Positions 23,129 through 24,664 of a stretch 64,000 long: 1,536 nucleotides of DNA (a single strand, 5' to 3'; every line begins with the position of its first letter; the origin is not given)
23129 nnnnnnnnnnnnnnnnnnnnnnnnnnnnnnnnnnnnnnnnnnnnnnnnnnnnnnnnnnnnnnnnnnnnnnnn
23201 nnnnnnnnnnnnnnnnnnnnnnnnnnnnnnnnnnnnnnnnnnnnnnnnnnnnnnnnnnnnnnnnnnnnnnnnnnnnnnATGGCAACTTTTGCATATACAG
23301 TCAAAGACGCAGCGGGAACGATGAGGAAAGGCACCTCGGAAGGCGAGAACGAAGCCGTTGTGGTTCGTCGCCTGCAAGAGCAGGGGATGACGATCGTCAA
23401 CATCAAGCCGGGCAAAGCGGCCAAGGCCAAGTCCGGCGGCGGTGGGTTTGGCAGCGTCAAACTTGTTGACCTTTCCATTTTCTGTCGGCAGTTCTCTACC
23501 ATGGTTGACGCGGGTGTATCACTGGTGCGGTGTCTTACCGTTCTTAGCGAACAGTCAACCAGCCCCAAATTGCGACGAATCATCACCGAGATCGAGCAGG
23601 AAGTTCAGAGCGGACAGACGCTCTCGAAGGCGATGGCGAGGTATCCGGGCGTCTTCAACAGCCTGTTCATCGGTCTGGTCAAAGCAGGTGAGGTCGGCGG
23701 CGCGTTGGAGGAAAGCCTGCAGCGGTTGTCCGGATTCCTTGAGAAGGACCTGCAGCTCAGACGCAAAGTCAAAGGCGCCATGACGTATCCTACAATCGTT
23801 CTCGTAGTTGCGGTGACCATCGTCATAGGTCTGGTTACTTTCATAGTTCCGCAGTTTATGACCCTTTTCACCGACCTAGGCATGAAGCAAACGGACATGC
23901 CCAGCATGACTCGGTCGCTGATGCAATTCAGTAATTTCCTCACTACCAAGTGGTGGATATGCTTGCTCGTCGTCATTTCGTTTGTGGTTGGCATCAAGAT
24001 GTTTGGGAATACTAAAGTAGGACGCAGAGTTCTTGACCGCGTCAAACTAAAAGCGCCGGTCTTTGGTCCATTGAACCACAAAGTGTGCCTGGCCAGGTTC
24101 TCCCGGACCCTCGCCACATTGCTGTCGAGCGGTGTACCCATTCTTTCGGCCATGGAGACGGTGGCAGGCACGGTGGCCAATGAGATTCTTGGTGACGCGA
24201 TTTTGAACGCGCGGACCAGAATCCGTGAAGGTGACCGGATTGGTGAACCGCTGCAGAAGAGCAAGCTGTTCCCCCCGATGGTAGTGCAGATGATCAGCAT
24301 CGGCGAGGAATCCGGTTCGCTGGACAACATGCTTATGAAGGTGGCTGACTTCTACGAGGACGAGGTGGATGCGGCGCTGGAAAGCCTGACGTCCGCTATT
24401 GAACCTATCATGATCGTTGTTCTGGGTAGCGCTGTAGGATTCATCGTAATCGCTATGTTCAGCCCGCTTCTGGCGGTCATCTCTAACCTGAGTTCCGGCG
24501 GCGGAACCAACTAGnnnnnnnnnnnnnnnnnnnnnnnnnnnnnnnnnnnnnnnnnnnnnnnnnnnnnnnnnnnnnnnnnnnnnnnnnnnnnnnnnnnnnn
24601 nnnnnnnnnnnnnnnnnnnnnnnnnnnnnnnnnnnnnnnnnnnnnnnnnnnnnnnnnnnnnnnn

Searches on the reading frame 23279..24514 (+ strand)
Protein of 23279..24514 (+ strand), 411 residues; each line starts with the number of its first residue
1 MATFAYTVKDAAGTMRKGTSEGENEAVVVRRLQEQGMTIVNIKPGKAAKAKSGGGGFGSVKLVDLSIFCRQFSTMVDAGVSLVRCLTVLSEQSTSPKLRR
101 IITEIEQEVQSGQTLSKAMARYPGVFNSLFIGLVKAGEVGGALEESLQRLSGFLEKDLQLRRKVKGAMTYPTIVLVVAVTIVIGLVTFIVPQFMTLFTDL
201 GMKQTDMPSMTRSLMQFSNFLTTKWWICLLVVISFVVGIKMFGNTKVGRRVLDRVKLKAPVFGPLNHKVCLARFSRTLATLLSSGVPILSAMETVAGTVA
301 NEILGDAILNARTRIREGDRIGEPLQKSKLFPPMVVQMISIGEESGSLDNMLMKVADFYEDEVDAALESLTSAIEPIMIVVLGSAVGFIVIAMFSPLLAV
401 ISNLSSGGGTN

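Call 6: search_protein_families(library=pfam, proteins=[window:23279-24514:+], max_evalue=0.01)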
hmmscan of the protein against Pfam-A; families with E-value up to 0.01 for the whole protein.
window:23279-24514:+ (411 aa): 1 family
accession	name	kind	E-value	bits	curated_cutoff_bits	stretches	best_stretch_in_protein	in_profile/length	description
PF00482.28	T2SSF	-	1.2e-69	232.5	25.2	2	68-191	1-125/125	Type II secretion system (T2SS), protein F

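Call 79: search_protein_families(library=ncbifam, proteins=[window:23279-24514:+], max_evalue=0.00001)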
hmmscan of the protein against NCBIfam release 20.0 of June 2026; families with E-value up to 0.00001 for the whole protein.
window:23279-24514:+ (411 aa): 6 families
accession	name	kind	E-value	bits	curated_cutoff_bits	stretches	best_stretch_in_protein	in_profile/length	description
NF052607.1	T4PiliAsmPilCThrm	equivalog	1.4e-130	436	700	1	1-405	1-405/406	type IV pilus assembly protein PilC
NF052606.1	T4PiliAsmPilCMyx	equivalog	7.2e-121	403.9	700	1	2-404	20-418/419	type IV pilus assembly protein PilC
TIGR02120.1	GspF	equivalog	7.1e-113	377.9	424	1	4-402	1-399/401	type II secretion system inner membrane protein GspF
NF047826.1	T3SSXpsF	equivalog_domain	2.1e-84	283.7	650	1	1-400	1-400/405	type II secretion system protein XpsF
NF007861.0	PRK10573.1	equivalog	5.2e-81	272.7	401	1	9-399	12-393/401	protein transport protein HofC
NF041012.2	T4P_ComGB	equivalog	2e-41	142.4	240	2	128-400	62-330/332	competence type IV pilus assembly protein ComGB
